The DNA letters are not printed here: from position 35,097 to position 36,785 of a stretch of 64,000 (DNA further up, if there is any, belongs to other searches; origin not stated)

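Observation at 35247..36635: Exosome cap subunit Csl4 fused in frame to two eukaryote-style RRM domains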

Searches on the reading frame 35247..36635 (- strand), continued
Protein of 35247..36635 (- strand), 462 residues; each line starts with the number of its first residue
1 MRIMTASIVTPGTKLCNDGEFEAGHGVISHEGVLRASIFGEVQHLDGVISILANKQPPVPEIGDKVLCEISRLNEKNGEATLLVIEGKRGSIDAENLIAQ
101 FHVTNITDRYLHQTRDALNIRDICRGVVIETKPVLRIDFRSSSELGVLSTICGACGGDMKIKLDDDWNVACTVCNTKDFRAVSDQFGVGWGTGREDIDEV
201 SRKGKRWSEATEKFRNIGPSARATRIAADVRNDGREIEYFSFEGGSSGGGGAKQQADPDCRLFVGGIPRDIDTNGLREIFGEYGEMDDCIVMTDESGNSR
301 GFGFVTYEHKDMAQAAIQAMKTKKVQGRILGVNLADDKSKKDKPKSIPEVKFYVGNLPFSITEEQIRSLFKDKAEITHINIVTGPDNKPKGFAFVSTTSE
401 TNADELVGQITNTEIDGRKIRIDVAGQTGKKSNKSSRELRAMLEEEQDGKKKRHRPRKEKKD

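Call 52: find_homologous_proteins(query=P0150)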
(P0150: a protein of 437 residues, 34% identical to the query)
Query P0150 (437 aa): 244 proteins with E <= 0.001 among 5571 candidates; the best 120 are listed.
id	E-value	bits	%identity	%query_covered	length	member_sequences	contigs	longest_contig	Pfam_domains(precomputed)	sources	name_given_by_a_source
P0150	1.8e-296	1001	100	100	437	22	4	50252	PF00076.29,PF23477.2,PF16367.12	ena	-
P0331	7.1e-291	982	97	100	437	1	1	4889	PF00076.29,PF23477.2,PF16367.12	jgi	-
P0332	4.4e-289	977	97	100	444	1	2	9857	PF00076.29,PF23477.2,PF16367.12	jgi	jgi:CxxC-x17-CxxC domain-containing protein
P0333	6.3e-289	976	97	100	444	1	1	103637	PF00076.29,PF23477.2,PF16367.12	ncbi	-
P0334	1.3e-288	975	97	100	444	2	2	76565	PF00076.29,PF23477.2,PF16367.12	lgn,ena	-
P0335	1.3e-288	975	97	100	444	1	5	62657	PF00076.29,PF23477.2,PF16367.12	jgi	jgi:CxxC-x17-CxxC domain-containing protein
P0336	7.4e-288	972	98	100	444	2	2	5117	PF00076.29,PF23477.2,PF16367.12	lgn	-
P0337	1.5e-287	971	97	100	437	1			PF00076.29,PF23477.2,PF16367.12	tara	tara:strand:- start:2369 stop:3682 length:1314 start_codon:yes stop_codon:yes gene_type:complete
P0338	1.5e-276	935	93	99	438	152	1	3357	PF00076.29,PF23477.2,PF16367.12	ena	-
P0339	2.1e-271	918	96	96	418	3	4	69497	PF00076.29,PF23477.2,PF16367.12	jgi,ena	-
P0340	3.2e-270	914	91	99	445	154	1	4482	PF00076.29,PF23477.2,PF16367.12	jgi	jgi:CxxC-x17-CxxC domain-containing protein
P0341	3.1e-269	911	91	99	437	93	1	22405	PF00076.29,PF23477.2,PF16367.12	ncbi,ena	-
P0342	3.5e-257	871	86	98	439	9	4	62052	PF00076.29,PF23477.2,PF16367.12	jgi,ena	-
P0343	2.2e-256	869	86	98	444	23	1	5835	PF00076.29,PF23477.2,PF16367.12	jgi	-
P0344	9.8e-256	867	86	98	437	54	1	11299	PF00076.29,PF23477.2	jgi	jgi:CxxC-x17-CxxC domain-containing protein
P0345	1.5e-248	843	86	95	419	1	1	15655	PF00076.29,PF23477.2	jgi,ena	-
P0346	2.7e-246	836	86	95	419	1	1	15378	PF00076.29,PF23477.2,PF16367.12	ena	-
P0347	8.1e-239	811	86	95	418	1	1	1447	PF00076.29,PF23477.2,PF16367.12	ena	-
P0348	1.6e-235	800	83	95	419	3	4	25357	PF00076.29,PF23477.2,PF16367.12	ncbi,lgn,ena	-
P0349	7.9e-235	798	83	92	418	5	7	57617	PF00076.29,PF23477.2,PF28441.1,PF16367.12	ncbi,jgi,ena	-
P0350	8.4e-235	798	83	92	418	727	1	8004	PF00076.29,PF23477.2,PF16367.12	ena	-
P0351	1.7e-234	797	83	92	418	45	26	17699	PF00076.29,PF23477.2,PF16367.12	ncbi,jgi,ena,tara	tara:strand:- start:1346 stop:2602 length:1257 start_codon:yes stop_codon:yes gene_type:complete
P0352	8.8e-234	794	83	92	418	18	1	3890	PF00076.29,PF23477.2,PF16367.12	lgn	-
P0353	3.0e-232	789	81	92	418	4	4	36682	PF00076.29,PF23477.2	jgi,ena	-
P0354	2.0e-231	787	81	92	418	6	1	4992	PF00076.29,PF23477.2,PF16367.12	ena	-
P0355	2.7e-231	786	82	96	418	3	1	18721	PF00076.29,PF23477.2,PF16367.12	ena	-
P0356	2.8e-231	786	82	96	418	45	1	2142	PF00076.29,PF23477.2,PF28441.1,PF16367.12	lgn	-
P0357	3.1e-231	786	81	92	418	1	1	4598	PF00076.29,PF23477.2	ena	-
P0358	4.8e-231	785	80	92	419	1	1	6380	PF00076.29,PF23477.2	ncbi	-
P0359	4.1e-230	782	82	96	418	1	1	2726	PF00076.29,PF23477.2,PF16367.12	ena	-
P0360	8.4e-230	781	81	96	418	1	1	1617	PF00076.29,PF23477.2,PF16367.12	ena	-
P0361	1.7e-229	780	81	92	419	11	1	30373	PF00076.29,PF23477.2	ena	-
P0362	3.0e-229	779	81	96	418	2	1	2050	PF00076.29,PF23477.2,PF16367.12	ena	-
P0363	3.5e-229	779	81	92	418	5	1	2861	PF00076.29,PF23477.2,PF16367.12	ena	-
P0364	1.3e-228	777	80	96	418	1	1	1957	PF00076.29,PF23477.2,PF16367.12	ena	-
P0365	1.6e-228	777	76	96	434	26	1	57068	PF00076.29,PF23477.2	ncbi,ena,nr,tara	ncbi:MAG: hypothetical protein CMA00_000970 [Methanobacteriota archaeon]|nr:MAG: hypothetical protei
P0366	3.4e-228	776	78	94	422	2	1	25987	PF00076.29,PF23477.2,PF16367.12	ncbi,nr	ncbi:MAG: hypothetical protein CMB67_02500 [Euryarchaeota archaeon]|nr:hypothetical protein [Euryarc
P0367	3.6e-228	776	79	96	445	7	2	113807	PF00076.29,PF23477.2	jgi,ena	-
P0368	6.7e-228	775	77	97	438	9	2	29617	PF00076.29,PF23477.2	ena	-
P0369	6.3e-227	772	82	92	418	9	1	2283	PF00076.29,PF23477.2,PF16367.12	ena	-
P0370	1.5e-225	767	79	92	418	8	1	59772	PF00076.29,PF23477.2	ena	-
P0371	1.2e-224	764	80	92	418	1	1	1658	PF00076.29,PF23477.2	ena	-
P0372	5.0e-223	759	75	96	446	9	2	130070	PF00076.29,PF23477.2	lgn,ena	-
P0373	8.5e-222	755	74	96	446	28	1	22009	PF00076.29,PF23477.2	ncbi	-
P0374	1.1e-221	754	74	96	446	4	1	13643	PF00076.29,PF23477.2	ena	-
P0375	2.0e-221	754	75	96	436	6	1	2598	PF00076.29,PF23477.2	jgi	-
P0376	7.1e-221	752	72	96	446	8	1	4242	PF00076.29,PF23477.2,PF16367.12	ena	-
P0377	1.5e-217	741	73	95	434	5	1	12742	PF00076.29,PF23477.2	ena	-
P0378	4.9e-216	736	75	94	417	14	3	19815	PF00076.29,PF23477.2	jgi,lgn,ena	-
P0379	5.4e-216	736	89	81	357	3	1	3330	PF00076.29,PF23477.2,PF16367.12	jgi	jgi:CxxC-x17-CxxC domain-containing protein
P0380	6.3e-215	732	76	93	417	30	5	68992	PF00076.29,PF23477.2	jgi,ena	-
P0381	7.4e-213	725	74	94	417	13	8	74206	PF00076.29,PF23477.2,PF16367.12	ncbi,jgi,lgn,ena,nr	ncbi:MAG: hypothetical protein CMA28_04820 [Euryarchaeota archaeon]|jgi:cold-inducible RNA-binding p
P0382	7.5e-213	725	75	93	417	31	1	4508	PF00076.29,PF23477.2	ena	-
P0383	2.0e-210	717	74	95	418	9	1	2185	PF00076.29,PF23477.2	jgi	jgi:CxxC-x17-CxxC domain-containing protein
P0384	2.8e-209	714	71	95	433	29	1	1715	PF00076.29,PF23477.2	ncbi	-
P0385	4.5e-201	686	68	99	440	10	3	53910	PF00076.29,PF23477.2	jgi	-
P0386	1.1e-200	685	72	93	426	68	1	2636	PF00076.29,PF23477.2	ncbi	-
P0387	6.5e-200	683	67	99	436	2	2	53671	PF00076.29,PF23477.2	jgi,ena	-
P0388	7.9e-197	672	69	92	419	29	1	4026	PF00076.29,PF23477.2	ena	-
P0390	1.3e-188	645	67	94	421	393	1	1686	PF00076.29,PF23477.2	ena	-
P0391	6.4e-188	643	65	97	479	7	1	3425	PF00076.29,PF23477.2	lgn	-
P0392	8.7e-186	636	65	97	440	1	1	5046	PF00076.29,PF23477.2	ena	-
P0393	2.9e-185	634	66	96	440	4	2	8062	PF00076.29,PF23477.2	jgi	-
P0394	3.8e-185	634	64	96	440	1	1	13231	PF00076.29,PF23477.2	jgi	-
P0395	4.0e-185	634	64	96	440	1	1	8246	PF00076.29,PF23477.2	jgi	-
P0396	5.5e-185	633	64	96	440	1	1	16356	PF00076.29,PF23477.2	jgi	-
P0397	6.4e-185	633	66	94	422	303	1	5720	PF00076.29,PF23477.2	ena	-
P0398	1.0e-184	633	64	96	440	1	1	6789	PF00076.29,PF23477.2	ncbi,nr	ncbi:MAG: hypothetical protein CMA88_02440 [Euryarchaeota archaeon]|nr:hypothetical protein [Euryarc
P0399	1.9e-184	632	66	94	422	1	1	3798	PF00076.29,PF23477.2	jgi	-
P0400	1.9e-184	632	64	96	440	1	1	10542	PF00076.29,PF23477.2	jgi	-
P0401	9.9e-184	629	66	94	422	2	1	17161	PF00076.29,PF23477.2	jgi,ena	jgi:CxxC-x17-CxxC domain-containing protein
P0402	1.6e-183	629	66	93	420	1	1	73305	PF00076.29,PF23477.2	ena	-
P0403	1.9e-183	628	64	96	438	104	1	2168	PF00076.29,PF23477.2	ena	-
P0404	2.0e-183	628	66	94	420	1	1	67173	PF00076.29,PF23477.2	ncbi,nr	ncbi:MAG: hypothetical protein CMA47_04795 [Euryarchaeota archaeon]|nr:hypothetical protein [Euryarc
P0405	3.6e-183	627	66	93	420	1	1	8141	PF00076.29,PF23477.2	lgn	-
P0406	6.3e-183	627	66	93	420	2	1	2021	PF00076.29,PF23477.2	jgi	-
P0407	1.1e-182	626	66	94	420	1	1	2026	PF00076.29,PF23477.2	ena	-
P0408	1.3e-182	626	66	94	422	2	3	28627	PF00076.29,PF23477.2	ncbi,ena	ncbi:MAG: CxxC-x17-CxxC domain-containing protein [Candidatus Thalassarchaeum sp.]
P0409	1.7e-182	625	66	93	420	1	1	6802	PF00076.29,PF23477.2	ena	-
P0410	2.7e-182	625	66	94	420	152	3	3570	PF00076.29,PF23477.2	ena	-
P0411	3.2e-182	624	65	94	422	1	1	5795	PF00076.29,PF23477.2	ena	-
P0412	4.7e-182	624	65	94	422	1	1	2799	PF00076.29,PF23477.2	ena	-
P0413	6.3e-182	623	65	94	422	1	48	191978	PF00076.29,PF23477.2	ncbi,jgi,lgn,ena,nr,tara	ncbi:MAG: hypothetical protein OSB22_03010 [Candidatus Poseidoniales archaeon]|jgi:CxxC-x17-CxxC dom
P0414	8.2e-182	623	65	94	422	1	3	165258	PF00076.29,PF23477.2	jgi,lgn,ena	-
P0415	8.8e-182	623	65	94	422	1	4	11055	PF00076.29,PF23477.2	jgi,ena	-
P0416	9.1e-182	623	66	94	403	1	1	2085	PF00076.29,PF23477.2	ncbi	-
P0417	1.1e-181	623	65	94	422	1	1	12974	PF00076.29,PF23477.2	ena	-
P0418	1.1e-181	623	65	94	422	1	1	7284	PF00076.29,PF23477.2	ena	-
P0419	1.1e-181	623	65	94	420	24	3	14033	PF00076.29,PF23477.2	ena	-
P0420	1.2e-181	622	65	94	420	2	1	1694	PF00076.29,PF23477.2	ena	-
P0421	1.2e-181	622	66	93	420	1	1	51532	PF00076.29,PF23477.2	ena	-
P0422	1.9e-181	622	65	94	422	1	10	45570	PF00076.29,PF23477.2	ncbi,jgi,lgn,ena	ncbi:MAG: CxxC-x17-CxxC domain-containing protein [Candidatus Poseidoniia archaeon]|jgi:CxxC-x17-Cxx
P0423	2.1e-181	622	65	94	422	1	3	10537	PF00076.29,PF23477.2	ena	-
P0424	2.5e-181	621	65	94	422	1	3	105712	PF00076.29,PF23477.2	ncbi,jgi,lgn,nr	ncbi:MAG: hypothetical protein CXT65_00785 [Methanobacteriota archaeon]|nr:MAG: hypothetical protein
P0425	2.7e-181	621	65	94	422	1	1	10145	PF00076.29,PF23477.2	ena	-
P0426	2.8e-181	621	65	94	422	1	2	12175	PF00076.29,PF23477.2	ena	-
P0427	3.0e-181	621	65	94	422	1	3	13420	PF00076.29,PF23477.2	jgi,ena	jgi:CxxC-x17-CxxC domain-containing protein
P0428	3.6e-181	621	65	94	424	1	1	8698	PF00076.29,PF23477.2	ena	-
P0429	3.8e-181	621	65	94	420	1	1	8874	PF00076.29,PF23477.2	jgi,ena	-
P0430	5.3e-181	620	66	94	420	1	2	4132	PF00076.29,PF23477.2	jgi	-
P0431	4.3e-180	617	64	95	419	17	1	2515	PF00076.29,PF24042.2,PF23477.2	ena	-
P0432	5.0e-180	617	64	93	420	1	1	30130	PF00076.29,PF24042.2,PF23477.2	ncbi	-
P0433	5.1e-180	617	65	93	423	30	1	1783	PF00076.29,PF23477.2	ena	-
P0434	1.0e-179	616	64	93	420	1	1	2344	PF00076.29,PF24042.2,PF23477.2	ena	-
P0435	1.3e-179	616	64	93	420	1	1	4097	PF00076.29,PF24042.2,PF23477.2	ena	-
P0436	2.8e-179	615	64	93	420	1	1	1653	PF00076.29,PF23477.2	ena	-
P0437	5.0e-179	614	64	93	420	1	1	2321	PF00076.29,PF23477.2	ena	-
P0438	2.1e-178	612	64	93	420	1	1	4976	PF00076.29,PF23477.2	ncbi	-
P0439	8.0e-174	597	67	86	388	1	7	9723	PF00076.29,PF23477.2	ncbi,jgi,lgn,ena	jgi:CxxC-x17-CxxC domain-containing protein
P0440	2.8e-173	595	67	86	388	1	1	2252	PF00076.29,PF23477.2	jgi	jgi:CxxC-x17-CxxC domain-containing protein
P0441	4.5e-173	594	62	93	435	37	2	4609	PF00076.29,PF23477.2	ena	-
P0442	8.0e-173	593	67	86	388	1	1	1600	PF00076.29,PF23477.2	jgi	jgi:CxxC-x17-CxxC domain-containing protein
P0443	8.1e-173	593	67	86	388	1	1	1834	PF00076.29,PF23477.2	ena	-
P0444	8.8e-169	580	60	96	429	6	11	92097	PF00076.29,PF23477.2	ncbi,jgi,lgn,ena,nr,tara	ncbi:MAG: exosome complex RNA-binding protein Csl4 [Candidatus Poseidoniales archaeon]|jgi:cold-indu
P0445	1.1e-168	580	61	96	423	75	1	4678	PF00076.29,PF23477.2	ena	-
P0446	2.0e-167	576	60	95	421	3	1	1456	PF00076.29,PF23477.2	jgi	jgi:cold-inducible RNA-binding protein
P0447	2.3e-167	575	59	98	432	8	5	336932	PF00076.29,PF23477.2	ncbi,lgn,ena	-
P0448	4.7e-167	574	60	96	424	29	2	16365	PF00076.29,PF23477.2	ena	-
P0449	5.3e-167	574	60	96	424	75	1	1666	PF00076.29,PF23477.2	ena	-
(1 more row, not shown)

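Call 53: find_encoding_contigs(protein=P0413, flank=6000, max_places=2)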
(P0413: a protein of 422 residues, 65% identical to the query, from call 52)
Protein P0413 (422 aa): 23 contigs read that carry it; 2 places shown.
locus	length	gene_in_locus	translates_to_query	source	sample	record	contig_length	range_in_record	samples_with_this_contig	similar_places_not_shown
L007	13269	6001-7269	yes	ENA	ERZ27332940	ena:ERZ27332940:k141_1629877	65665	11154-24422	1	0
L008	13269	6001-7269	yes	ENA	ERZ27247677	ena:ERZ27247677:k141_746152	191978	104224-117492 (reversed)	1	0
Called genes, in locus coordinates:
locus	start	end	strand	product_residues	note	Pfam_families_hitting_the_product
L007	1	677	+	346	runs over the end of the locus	PF10432:bact-PGI_C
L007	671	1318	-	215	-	PF01551:Peptidase_M23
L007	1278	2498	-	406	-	PF02646:RmuC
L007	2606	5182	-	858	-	-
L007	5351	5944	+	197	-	PF06325:PrmA, PF03602:Cons_hypoth95, PF05175:MTS, PF13847:Methyltransf_31 (weak)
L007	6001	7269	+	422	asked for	PF23477:zf_Tbcl_2, PF00076:RRM_1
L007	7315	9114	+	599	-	PF04055:Radical_SAM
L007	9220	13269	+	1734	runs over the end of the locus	-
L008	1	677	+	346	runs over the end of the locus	PF10432:bact-PGI_C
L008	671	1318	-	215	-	PF01551:Peptidase_M23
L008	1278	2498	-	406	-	PF02646:RmuC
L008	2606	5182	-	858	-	-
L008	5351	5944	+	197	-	PF06325:PrmA, PF03602:Cons_hypoth95, PF05175:MTS, PF13847:Methyltransf_31 (weak)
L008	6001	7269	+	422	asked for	PF23477:zf_Tbcl_2, PF00076:RRM_1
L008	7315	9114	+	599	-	PF04055:Radical_SAM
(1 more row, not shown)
